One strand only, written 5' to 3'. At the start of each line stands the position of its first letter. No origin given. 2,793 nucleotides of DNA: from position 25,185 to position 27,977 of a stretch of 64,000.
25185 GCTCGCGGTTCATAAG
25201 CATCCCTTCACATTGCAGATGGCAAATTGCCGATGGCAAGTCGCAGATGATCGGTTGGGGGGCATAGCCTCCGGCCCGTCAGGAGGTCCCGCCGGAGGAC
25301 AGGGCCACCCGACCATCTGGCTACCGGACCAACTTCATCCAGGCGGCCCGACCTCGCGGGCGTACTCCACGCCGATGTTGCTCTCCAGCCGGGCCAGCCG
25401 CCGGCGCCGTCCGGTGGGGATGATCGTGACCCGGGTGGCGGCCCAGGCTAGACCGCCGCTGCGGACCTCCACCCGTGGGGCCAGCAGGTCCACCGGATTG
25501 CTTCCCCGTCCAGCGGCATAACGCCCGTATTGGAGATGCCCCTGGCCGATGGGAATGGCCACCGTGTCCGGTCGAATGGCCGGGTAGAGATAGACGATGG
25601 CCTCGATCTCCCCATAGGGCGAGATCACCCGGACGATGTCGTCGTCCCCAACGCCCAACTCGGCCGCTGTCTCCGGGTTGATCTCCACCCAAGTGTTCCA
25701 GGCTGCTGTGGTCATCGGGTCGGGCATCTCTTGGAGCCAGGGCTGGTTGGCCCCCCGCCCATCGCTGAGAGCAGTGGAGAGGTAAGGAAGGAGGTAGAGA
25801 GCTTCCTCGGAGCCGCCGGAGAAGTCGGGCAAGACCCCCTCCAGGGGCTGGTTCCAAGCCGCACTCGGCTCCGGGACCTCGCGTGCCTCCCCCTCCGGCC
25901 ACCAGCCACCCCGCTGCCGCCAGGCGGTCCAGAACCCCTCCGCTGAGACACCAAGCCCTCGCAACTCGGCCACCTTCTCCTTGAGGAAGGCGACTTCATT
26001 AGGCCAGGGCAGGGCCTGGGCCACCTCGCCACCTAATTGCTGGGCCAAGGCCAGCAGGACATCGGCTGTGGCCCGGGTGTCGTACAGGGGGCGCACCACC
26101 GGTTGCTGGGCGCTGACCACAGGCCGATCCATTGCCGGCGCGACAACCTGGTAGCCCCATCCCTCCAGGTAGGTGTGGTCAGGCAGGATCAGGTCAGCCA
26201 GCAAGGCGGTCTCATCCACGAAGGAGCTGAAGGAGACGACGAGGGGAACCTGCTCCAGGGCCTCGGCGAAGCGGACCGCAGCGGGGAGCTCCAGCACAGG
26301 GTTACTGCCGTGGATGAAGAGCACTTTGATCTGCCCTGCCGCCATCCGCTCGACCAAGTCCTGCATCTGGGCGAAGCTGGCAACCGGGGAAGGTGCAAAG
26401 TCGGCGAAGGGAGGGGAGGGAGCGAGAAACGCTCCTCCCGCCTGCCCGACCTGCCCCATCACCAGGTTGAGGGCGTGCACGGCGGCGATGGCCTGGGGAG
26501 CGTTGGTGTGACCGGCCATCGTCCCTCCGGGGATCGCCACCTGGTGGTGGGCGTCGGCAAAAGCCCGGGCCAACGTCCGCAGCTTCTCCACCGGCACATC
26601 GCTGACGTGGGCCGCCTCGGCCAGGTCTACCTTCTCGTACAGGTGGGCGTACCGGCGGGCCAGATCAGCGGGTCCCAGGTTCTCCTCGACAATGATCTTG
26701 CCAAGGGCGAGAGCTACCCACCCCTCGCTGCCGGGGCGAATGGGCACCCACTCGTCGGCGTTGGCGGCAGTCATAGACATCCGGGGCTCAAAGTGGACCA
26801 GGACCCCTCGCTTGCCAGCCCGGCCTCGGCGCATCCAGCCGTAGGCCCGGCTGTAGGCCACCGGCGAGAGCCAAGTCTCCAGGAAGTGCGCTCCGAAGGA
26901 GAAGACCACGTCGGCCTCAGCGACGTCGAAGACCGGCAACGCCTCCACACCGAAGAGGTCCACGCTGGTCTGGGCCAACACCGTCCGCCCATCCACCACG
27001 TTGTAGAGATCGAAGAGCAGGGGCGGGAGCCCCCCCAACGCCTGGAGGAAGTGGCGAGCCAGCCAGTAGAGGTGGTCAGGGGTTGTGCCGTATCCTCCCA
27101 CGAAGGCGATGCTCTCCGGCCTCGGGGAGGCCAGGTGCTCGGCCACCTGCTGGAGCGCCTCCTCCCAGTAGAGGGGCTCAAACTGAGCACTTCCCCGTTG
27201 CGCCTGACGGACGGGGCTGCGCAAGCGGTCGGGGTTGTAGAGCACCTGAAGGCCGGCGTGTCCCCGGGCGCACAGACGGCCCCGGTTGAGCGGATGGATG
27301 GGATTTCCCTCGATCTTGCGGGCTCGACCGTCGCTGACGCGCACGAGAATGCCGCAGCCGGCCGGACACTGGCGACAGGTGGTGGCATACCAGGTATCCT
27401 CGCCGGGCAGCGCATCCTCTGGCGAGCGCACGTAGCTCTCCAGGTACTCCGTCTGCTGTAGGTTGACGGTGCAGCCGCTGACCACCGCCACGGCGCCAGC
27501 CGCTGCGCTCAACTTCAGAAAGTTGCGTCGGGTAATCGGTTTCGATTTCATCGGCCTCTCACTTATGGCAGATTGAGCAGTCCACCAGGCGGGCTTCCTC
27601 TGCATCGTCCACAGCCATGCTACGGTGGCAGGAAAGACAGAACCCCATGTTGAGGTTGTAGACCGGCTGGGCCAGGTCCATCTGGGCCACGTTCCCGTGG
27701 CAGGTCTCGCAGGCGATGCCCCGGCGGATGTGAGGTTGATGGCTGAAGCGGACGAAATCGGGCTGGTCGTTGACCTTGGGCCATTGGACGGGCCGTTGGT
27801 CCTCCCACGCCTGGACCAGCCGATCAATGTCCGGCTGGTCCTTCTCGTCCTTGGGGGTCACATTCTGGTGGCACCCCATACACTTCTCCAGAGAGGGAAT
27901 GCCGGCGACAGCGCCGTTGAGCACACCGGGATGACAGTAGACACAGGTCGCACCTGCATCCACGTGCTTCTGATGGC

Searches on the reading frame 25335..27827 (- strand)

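Call 21: search_protein_families(library=pfam, proteins=[window:25335-27827:-], max_evalue=0.00001)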
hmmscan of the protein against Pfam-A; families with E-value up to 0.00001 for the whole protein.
window:25335-27827:- (830 aa): 4 families
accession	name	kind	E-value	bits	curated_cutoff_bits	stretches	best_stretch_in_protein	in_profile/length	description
PF00384.28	Molybdopterin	-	4.5e-26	92.2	24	1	201-596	1-352/353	Molybdopterin oxidoreductase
PF04879.21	Molybdop_Fe4S4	-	2.4e-17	63.1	22.7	1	145-198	2-55/55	Molybdopterin oxidoreductase Fe4S4 domain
PF01568.27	Molydop_binding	-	1.8e-14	54.1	26.8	1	708-777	24-88/110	Molydopterin dinucleotide binding domain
PF10518.14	TAT_signal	-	1e-06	28.8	22.7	1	98-116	2-20/21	TAT (twin-arginine translocation) pathway signal sequence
